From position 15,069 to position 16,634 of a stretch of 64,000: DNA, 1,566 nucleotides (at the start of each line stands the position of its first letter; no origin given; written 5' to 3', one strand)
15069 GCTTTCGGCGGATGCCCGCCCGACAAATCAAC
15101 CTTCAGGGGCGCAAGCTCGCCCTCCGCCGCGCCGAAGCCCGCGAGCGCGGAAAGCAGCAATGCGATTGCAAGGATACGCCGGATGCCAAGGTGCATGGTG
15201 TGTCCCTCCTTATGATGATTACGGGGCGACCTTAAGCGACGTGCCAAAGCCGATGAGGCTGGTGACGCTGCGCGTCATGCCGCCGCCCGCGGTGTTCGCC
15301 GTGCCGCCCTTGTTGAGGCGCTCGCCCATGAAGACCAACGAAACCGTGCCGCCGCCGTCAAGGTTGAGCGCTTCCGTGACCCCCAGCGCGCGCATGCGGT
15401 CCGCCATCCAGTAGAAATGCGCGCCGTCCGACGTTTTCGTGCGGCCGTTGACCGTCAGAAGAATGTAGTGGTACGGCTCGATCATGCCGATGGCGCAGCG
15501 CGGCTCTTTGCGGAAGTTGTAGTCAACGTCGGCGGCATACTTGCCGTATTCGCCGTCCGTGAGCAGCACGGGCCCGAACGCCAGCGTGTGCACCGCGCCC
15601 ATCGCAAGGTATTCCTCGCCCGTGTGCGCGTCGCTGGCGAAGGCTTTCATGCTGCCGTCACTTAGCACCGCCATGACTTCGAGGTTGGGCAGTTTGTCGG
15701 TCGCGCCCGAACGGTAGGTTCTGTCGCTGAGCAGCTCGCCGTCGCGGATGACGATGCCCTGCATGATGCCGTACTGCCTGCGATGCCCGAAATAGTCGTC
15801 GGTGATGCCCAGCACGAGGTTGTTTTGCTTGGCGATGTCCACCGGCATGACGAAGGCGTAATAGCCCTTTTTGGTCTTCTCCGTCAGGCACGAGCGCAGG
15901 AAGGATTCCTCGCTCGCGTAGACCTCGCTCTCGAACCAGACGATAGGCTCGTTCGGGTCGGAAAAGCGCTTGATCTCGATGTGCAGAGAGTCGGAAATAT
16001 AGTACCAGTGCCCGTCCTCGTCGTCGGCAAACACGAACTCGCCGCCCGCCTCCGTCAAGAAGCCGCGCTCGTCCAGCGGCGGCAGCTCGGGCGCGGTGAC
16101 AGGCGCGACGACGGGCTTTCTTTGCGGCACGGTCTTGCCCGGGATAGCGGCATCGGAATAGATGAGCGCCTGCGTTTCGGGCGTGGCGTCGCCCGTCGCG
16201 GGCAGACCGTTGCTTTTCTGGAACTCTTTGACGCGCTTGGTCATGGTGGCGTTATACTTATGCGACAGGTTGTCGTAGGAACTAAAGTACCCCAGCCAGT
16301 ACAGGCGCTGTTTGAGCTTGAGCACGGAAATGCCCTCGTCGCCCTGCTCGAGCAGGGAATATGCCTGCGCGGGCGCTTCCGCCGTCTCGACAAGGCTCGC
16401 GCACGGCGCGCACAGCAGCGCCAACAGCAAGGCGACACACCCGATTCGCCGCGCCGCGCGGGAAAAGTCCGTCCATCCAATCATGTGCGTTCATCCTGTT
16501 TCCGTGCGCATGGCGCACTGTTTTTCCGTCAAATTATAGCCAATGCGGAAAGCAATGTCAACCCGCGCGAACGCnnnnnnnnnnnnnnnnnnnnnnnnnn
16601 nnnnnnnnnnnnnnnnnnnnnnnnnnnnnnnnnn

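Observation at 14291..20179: Co-directional array of four secreted proteins: RCC1 propeller, LTD-LTD-CotH kinase-like protein and two NAGPA-like phosphodiester glycosidases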

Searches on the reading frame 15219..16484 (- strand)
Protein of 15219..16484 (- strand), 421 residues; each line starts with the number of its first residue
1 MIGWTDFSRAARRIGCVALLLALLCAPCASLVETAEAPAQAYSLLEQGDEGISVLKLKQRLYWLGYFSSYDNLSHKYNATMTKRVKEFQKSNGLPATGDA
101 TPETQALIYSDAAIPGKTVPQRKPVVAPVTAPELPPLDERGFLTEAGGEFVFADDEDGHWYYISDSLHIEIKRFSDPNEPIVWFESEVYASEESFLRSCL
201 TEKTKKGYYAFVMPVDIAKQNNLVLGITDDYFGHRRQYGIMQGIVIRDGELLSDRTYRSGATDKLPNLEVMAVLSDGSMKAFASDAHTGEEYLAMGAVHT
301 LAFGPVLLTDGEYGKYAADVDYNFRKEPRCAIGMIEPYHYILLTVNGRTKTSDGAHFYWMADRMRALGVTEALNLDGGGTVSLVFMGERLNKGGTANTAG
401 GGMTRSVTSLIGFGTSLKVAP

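Call 4: search_protein_families(library=pfam, proteins=[window:15219-16484:-], max_evalue=0.01)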
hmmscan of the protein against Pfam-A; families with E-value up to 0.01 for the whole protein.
window:15219-16484:- (421 aa): 2 families
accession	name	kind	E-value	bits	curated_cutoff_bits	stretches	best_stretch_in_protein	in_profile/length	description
PF09992.14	NAGPA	-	1.8e-22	80.8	25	1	221-413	1-168/169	Phosphodiester glycosidase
PF01471.23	PG_binding_1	-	1.4e-11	44.9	23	1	53-107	4-56/57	Putative peptidoglycan binding domain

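Call 50: search_protein_families(library=ncbifam, proteins=[window:15219-16484:-], max_evalue=0.001)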
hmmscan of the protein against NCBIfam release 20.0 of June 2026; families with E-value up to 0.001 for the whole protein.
window:15219-16484:- (421 aa): 1 family
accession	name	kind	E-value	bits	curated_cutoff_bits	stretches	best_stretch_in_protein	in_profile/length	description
TIGR02869.1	spore_SleB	equivalog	1.5e-05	25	236.5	1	41-108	3-68/201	spore cortex-lytic enzyme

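Call 52: find_homologous_proteins(query=window:15219-16484:-, max_evalue=1e-8)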
Query window:15219-16484:- (421 aa): 669 proteins with E <= 1e-8 among 8000 candidates; the best 120 are listed.
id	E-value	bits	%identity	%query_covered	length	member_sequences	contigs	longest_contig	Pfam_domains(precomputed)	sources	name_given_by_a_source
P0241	1.2e-285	965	100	100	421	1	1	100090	PF09992.15,PF01471.24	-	-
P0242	2.8e-133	463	49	93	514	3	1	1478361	PF09992.15,PF01471.24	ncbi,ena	-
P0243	7.8e-133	462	50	93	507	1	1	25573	PF09992.15,PF01471.24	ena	-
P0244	8.3e-127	442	53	96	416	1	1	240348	PF09992.15,PF01471.24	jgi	jgi:peptidoglycan hydrolase-like protein with peptidoglycan-binding domain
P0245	1.2e-124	435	49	90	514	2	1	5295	PF09992.15,PF01471.24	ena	-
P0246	1.0e-123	431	48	90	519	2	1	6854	PF09992.15,PF01471.24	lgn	-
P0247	2.8e-123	430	49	90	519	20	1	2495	PF09992.15,PF01471.24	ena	-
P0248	1.6e-122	428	47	90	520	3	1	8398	PF09992.15,PF01471.24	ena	-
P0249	3.0e-121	423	50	91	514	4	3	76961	PF09992.15,PF01471.24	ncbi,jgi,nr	ncbi:MAG: hypothetical protein E7326_05555 [Clostridiales bacterium]|nr:hypothetical protein [Clostr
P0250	1.3e-119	418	46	89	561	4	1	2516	PF09992.15,PF01471.24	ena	-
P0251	1.0e-117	412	48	90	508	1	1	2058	PF09992.15,PF01471.24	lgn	-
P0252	5.7e-117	409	45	89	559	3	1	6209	PF09992.15,PF01471.24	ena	-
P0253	8.8e-117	409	46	89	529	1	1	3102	PF09992.15,PF01471.24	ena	-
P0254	1.2e-116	408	45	89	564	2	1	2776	PF09992.15,PF01471.24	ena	-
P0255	3.9e-116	407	51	89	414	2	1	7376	PF09992.15,PF01471.24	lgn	-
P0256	3.2e-115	404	45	91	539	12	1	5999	PF09992.15,PF01471.24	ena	-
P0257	3.3e-114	400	45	89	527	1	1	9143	PF09992.15,PF01471.24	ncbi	-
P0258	3.7e-114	400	48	95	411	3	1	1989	PF09992.15,PF01471.24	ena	-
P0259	4.2e-114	400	44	92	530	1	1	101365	PF09992.15,PF01471.24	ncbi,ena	-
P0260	4.9e-113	396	46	96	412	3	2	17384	PF09992.15,PF01471.24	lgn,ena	-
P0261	1.4e-112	395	44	90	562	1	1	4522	PF09992.15,PF01471.24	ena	-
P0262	4.4e-112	393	48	96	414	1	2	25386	PF09992.15,PF01471.24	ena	-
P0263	9.5e-112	392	49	91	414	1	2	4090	PF09992.15,PF01471.24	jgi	-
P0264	1.7e-111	391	50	89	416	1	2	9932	PF09992.15,PF01471.24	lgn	-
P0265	1.6e-109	385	48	89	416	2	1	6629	PF09992.15,PF01471.24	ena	-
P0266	2.4e-109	384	47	95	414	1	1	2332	PF09992.15,PF01471.24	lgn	-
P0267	3.2e-109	384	49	90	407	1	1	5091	PF09992.15,PF01471.24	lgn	-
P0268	6.5e-109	383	48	90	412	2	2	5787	PF09992.15,PF01471.24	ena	-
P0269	1.3e-108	382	48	91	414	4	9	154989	PF09992.15,PF01471.24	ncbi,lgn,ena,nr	ncbi:MAG: phosphodiester glycosidase family protein [Clostridia bacterium]|nr:phosphodiester glycosi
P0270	1.9e-108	381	46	95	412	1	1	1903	PF09992.15,PF01471.24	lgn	-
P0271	2.3e-108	381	44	90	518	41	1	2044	PF09992.15,PF01471.24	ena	-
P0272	2.9e-108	381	46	90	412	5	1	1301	PF09992.15,PF01471.24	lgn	-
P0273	6.7e-108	379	46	98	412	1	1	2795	PF09992.15,PF01471.24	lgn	-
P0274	8.4e-108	379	49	89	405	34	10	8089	PF09992.15,PF01471.24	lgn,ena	-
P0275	9.0e-108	379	46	90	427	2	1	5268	PF09992.15,PF01471.24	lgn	-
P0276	2.1e-107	378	46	90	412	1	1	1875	PF09992.15,PF01471.24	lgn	-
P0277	6.5e-107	376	48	90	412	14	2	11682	PF09992.15,PF01471.24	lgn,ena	-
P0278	9.8e-107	376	46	90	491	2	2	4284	PF09992.15,PF01471.24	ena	-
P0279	3.4e-106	374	47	97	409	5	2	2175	PF09992.15,PF01471.24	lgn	-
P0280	4.1e-106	374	45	91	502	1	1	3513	PF09992.15,PF01471.24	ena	-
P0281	9.3e-106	372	43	90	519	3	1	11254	PF09992.15,PF01471.24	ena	-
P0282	1.1e-105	372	49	84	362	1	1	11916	PF09992.15,PF01471.24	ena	-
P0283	1.3e-105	372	40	94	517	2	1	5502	PF09992.15,PF01471.24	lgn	-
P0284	1.7e-105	372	46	97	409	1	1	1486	PF09992.15,PF01471.24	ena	-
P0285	2.0e-105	371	43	89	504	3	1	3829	PF09992.15,PF01471.24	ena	-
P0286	2.8e-105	371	46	90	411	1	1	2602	PF09992.15,PF01471.24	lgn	-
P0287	4.3e-105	370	46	96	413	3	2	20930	PF09992.15,PF01471.24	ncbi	-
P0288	5.1e-105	370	47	96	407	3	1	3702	PF09992.15,PF01471.24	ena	-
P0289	1.5e-104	368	44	96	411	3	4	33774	PF09992.15,PF01471.24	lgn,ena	-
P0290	1.6e-104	368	45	90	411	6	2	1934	PF09992.15,PF01471.24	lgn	-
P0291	1.7e-104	368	48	92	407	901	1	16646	PF09992.15,PF01471.24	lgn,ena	-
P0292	2.2e-104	368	44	96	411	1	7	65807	PF09992.15,PF01471.24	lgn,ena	-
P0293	4.7e-104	367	45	88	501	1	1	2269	PF09992.15,PF01471.24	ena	-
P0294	7.1e-104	366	44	95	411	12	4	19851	PF09992.15,PF01471.24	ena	-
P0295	1.3e-103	365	45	88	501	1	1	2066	PF09992.15,PF01471.24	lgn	-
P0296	1.6e-103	365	48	92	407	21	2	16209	PF09992.15,PF01471.24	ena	-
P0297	2.5e-103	364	44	88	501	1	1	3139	PF09992.15,PF01471.24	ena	-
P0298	3.7e-103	364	44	89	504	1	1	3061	PF09992.15,PF01471.24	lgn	-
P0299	5.6e-103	363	45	97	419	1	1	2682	PF09992.15,PF01471.24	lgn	-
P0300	5.8e-103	363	45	88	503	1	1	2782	PF09992.15,PF01471.24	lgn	-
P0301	5.8e-103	363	42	89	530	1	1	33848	PF09992.15,PF01471.24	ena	-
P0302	2.3e-102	361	45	90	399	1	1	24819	PF09992.15,PF01471.24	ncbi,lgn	-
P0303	8.1e-102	359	44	89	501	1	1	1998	PF09992.15,PF01471.24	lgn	-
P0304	4.4e-101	357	47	90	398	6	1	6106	PF09992.15,PF01471.24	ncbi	-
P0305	4.5e-101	357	46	92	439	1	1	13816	PF09992.15,PF01471.24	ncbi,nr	ncbi:MAG: hypothetical protein CW338_04535 [Clostridiales bacterium]|nr:hypothetical protein [Clostr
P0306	6.5e-101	356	46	91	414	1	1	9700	PF09992.15,PF01471.24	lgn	-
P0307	7.2e-101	356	44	95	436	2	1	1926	PF09992.15,PF01471.24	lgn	-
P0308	8.3e-101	356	47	90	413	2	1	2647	PF09992.15,PF01471.24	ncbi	-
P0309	8.7e-101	356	46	90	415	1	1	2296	PF09992.15,PF01471.24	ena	-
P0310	9.7e-101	356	41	90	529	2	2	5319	PF09992.15,PF01471.24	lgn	-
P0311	1.0e-100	356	40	92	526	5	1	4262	PF09992.15,PF01471.24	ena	-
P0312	1.7e-100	355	46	95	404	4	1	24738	PF09992.15,PF01471.24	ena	-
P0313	2.2e-100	355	42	98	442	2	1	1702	PF09992.15,PF01471.24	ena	-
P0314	3.2e-100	354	45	89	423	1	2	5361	PF09992.15,PF01471.24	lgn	-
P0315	3.5e-100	354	42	98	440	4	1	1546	PF09992.15,PF01471.24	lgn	-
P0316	5.1e-100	353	46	90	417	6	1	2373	PF09992.15,PF01471.24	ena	-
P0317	7.7e-100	353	45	97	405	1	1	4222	PF09992.15,PF01471.24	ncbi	-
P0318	1.2e-99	352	45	92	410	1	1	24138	PF09992.15,PF01471.24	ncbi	-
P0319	1.3e-99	352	46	97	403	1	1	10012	PF09992.15,PF01471.24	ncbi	-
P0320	2.3e-99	351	44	95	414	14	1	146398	PF09992.15,PF01471.24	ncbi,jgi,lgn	jgi:exopolysaccharide biosynthesis protein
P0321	2.7e-99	351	44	95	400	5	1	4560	PF09992.15,PF01471.24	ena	-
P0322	4.2e-99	350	44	90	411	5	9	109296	PF09992.15,PF01471.24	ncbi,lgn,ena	-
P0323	5.6e-99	350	43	96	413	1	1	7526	PF09992.15,PF01471.24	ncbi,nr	ncbi:MAG: phosphodiester glycosidase family protein [Clostridia bacterium]|nr:phosphodiester glycosi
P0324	6.1e-99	350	44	95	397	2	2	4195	PF09992.15,PF01471.24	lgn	-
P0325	7.3e-99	350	43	96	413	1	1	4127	PF09992.15,PF01471.24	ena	-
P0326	1.8e-98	348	44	96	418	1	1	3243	PF09992.15,PF01471.24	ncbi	-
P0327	1.9e-98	348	44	90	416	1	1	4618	PF09992.15,PF01471.24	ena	-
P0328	2.1e-98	348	45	90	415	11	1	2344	PF09992.15,PF01471.24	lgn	-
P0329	3.3e-98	347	44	96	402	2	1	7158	PF09992.15,PF01471.24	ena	-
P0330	3.4e-98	347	44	90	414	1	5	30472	PF09992.15,PF01471.24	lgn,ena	-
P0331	4.0e-98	347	45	90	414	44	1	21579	PF09992.15,PF01471.24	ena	-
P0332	4.4e-98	347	43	95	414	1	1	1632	PF09992.15,PF01471.24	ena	-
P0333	4.6e-98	347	46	90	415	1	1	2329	PF09992.15,PF01471.24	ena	-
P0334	4.6e-98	347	44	90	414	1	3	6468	PF09992.15,PF01471.24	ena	-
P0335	1.8e-97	345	44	91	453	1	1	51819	PF09992.15,PF01471.24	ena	-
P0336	1.9e-97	345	47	93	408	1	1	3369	PF09992.15,PF01471.24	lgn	-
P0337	3.1e-97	344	43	95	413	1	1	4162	PF09992.15,PF01471.24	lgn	-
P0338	3.2e-97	344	44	90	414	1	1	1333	PF09992.15,PF01471.24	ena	-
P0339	4.3e-97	344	45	97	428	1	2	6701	PF09992.15,PF01471.24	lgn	-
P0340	4.7e-97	344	46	90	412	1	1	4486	PF09992.15,PF01471.24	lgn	-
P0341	5.7e-97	343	42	96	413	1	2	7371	PF09992.15,PF01471.24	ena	-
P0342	9.3e-97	343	43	95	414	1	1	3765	PF09992.15,PF01471.24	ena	-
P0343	1.1e-96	343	42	95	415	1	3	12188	PF09992.15,PF01471.24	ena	-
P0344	1.1e-96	342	43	90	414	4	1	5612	PF09992.15,PF01471.24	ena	-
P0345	2.3e-96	341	44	94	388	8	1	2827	PF09992.15,PF01471.24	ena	-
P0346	2.3e-96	341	43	90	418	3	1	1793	PF09992.15,PF01471.24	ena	-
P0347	2.4e-96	341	44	96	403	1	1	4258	PF09992.15,PF01471.24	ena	-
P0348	2.8e-96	341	43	98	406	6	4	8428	PF09992.15,PF01471.24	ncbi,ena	-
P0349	3.3e-96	341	44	90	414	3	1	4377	PF09992.15,PF01471.24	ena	-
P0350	3.7e-96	341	43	93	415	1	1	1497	PF09992.15,PF01471.24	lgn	-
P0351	3.9e-96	341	44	92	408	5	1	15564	PF09992.15,PF01471.24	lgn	-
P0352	4.5e-96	340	42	90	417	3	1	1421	PF09992.15,PF01471.24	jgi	jgi:hypothetical protein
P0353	5.4e-96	340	45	89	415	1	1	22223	PF09992.15,PF01471.24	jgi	jgi:hypothetical protein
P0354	5.9e-96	340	43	97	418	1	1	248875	PF09992.15,PF01471.24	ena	-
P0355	6.2e-96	340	43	90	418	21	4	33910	PF09992.15,PF01471.24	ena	-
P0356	1.0e-95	339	41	98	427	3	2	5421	PF09992.15,PF01471.24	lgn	-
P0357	1.1e-95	339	45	89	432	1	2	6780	PF09992.15,PF01471.24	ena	-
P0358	1.2e-95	339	44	90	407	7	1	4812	PF09992.15,PF01471.24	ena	-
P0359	1.5e-95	339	45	90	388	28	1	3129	PF09992.15,PF01471.24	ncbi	-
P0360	1.6e-95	339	45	91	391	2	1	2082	PF09992.15,PF01471.24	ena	-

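Call 53: find_encoding_contigs(protein=P0244, flank=8000, max_places=2)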
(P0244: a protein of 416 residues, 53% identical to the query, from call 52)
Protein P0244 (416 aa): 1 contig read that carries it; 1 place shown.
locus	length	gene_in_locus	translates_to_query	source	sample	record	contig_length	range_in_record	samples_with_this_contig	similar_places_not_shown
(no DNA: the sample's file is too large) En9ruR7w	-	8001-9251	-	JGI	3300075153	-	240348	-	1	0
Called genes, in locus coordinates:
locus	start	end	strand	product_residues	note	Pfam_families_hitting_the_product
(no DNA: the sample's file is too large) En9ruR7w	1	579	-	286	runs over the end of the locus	PF00561:Abhydrolase_1, PF12146:Hydrolase_4 (weak), PF12697:Abhydrolase_6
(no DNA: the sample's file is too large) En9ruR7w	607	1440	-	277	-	PF02517:Rce1-like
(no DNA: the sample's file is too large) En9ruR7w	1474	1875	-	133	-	-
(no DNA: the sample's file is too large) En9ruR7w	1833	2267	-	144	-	-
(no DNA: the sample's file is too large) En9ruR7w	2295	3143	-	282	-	PF00528:BPD_transp_1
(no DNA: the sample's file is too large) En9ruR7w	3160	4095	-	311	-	PF00528:BPD_transp_1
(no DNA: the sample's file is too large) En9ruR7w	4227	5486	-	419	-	PF01547:SBP_bac_1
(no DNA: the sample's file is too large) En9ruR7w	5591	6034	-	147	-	PF08818:DUF1801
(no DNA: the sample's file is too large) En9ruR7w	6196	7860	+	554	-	PF08757:CotH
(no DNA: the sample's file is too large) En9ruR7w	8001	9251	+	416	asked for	PF01471:PG_binding_1, PF09992:NAGPA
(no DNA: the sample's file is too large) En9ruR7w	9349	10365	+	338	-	PF00248:Aldo_ket_red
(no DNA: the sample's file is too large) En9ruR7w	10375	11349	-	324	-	-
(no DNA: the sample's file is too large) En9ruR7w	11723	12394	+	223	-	PF19700:DUF6198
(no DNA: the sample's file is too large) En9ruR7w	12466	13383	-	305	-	PF13484:Fer4_16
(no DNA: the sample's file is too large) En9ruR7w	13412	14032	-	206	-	PF00881:Nitroreductase, PF14512:TM1586_NiRdase (weak)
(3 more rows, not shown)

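Call 54: find_encoding_contigs(protein=P0242, flank=8000, max_places=2)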
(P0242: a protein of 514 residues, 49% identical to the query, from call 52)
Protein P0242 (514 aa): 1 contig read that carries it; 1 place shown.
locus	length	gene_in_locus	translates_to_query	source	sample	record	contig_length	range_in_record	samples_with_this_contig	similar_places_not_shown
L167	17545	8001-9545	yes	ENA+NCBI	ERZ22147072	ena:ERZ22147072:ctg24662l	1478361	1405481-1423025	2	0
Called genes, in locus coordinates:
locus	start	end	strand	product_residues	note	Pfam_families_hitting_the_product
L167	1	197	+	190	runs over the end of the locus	PF00265:TK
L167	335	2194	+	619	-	PF02518:HATPase_c, PF13589:HATPase_c_3, PF00183:HSP90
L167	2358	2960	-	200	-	-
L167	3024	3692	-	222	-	PF13527:Acetyltransf_9, PF00583:Acetyltransf_1, PF13508:Acetyltransf_7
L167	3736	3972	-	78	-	PF03840:SecG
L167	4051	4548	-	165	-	PF07155:ECF-ribofla_trS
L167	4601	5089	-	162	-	-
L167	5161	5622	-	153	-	PF00210:Ferritin (faint)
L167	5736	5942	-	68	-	PF08984:DUF1858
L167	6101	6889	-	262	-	PF18761:Heliorhodopsin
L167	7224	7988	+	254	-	-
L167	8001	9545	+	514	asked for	PF01471:PG_binding_1, PF09992:NAGPA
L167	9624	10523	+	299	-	PF09992:NAGPA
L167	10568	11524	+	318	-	PF01790:LGT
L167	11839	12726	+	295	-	PF02645:DegV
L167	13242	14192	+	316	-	PF00528:BPD_transp_1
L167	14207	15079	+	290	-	PF00528:BPD_transp_1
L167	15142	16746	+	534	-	-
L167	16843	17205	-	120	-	PF08818:DUF1801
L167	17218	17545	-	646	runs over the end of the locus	PF07973:tRNA_SAD, PF00587:tRNA-synt_2b, PF03129:HGTP_anticodon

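Call 55: find_encoding_contigs(protein=P0269, flank=8000, max_places=3)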
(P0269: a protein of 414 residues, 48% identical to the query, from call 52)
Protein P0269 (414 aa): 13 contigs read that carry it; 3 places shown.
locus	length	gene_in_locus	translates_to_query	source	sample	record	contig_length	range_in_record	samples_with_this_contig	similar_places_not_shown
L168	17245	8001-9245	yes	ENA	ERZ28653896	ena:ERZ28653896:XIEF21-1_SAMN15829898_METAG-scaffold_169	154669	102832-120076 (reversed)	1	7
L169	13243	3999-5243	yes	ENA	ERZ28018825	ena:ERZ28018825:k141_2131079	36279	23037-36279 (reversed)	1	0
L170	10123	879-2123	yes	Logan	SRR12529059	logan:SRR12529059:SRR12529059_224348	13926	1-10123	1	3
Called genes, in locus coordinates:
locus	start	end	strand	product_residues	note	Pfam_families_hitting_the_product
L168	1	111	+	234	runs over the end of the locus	PF00702:Hydrolase, PF13419:HAD_2 (weak)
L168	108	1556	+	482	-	PF08823:PG_binding_2 (faint), PF01471:PG_binding_1, PF09374:PG_binding_3 (faint), PF01471:PG_binding_1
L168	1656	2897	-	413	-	PF00464:SHMT, PF00155:Aminotran_1_2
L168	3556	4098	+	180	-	PF12844:HTH_19, PF13560:HTH_31, PF01381:HTH_3, PF02311:AraC_binding, PF07883:Cupin_2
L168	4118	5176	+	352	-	PF00005:ABC_tran, PF13304:AAA_21 (faint)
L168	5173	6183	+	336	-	PF00528:BPD_transp_1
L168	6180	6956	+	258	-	PF00528:BPD_transp_1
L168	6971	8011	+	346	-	PF01547:SBP_bac_1, PF13416:SBP_bac_8, PF13531:SBP_bac_11, PF13343:SBP_bac_6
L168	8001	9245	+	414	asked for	PF01471:PG_binding_1, PF09992:NAGPA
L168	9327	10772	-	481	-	PF14238:DUF4340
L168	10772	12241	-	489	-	PF23357:DUF7088 (weak), PF09822:ABC_transp_aux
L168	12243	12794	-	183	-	PF12679:ABC2_membrane_2, PF12698:ABC2_membrane_3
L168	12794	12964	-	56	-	-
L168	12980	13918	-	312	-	PF00005:ABC_tran, PF13304:AAA_21 (weak)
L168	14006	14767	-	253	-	-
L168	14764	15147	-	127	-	PF25917:BSH_RND, PF00364:Biotin_lipoyl, PF25919:BSH_CusB (weak), PF25973:BSH_CzcB (faint), PF25984:BSH_YknX (faint)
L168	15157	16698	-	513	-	PF01039:Carboxyl_trans, PF03255:ACCA (weak)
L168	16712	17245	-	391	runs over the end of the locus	PF02515:CoA_transf_3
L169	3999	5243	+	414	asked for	PF01471:PG_binding_1, PF09992:NAGPA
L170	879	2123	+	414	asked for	PF01471:PG_binding_1, PF09992:NAGPA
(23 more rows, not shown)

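Call 56: find_encoding_contigs(protein=P0243, flank=8000, max_places=2)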
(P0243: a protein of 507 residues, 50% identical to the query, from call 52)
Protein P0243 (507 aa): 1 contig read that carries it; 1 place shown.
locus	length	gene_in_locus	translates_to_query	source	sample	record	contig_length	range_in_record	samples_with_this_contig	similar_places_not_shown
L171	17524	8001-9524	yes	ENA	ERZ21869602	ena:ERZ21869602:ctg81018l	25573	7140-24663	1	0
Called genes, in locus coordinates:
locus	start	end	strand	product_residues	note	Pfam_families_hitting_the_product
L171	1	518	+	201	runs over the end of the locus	PF00583:Acetyltransf_1, PF13673:Acetyltransf_10, PF13508:Acetyltransf_7, PF08445:FR47 (weak)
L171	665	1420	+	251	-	PF02518:HATPase_c (weak), PF13589:HATPase_c_3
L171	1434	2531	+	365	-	PF00183:HSP90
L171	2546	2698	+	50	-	-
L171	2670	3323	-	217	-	PF13527:Acetyltransf_9 (weak), PF00583:Acetyltransf_1 (weak), PF13508:Acetyltransf_7 (weak)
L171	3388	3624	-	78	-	PF03840:SecG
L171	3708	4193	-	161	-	PF07155:ECF-ribofla_trS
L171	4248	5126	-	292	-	-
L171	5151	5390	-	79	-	PF00210:Ferritin (weak)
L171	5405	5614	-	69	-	-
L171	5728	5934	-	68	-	PF08984:DUF1858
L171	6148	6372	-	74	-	PF18761:Heliorhodopsin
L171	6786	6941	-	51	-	-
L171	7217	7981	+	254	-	-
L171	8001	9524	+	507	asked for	PF01471:PG_binding_1, PF09992:NAGPA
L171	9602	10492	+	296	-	PF09992:NAGPA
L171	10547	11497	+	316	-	PF01790:LGT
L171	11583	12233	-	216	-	-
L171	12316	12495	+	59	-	-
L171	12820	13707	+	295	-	PF02645:DegV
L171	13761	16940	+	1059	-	PF02837:Glyco_hydro_2_N (weak), PF00703:Glyco_hydro_2 (weak), PF02836:Glyco_hydro_2_C, PF16355:DUF4982, PF18565:Glyco_hydro2_C5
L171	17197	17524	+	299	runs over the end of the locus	PF00528:BPD_transp_1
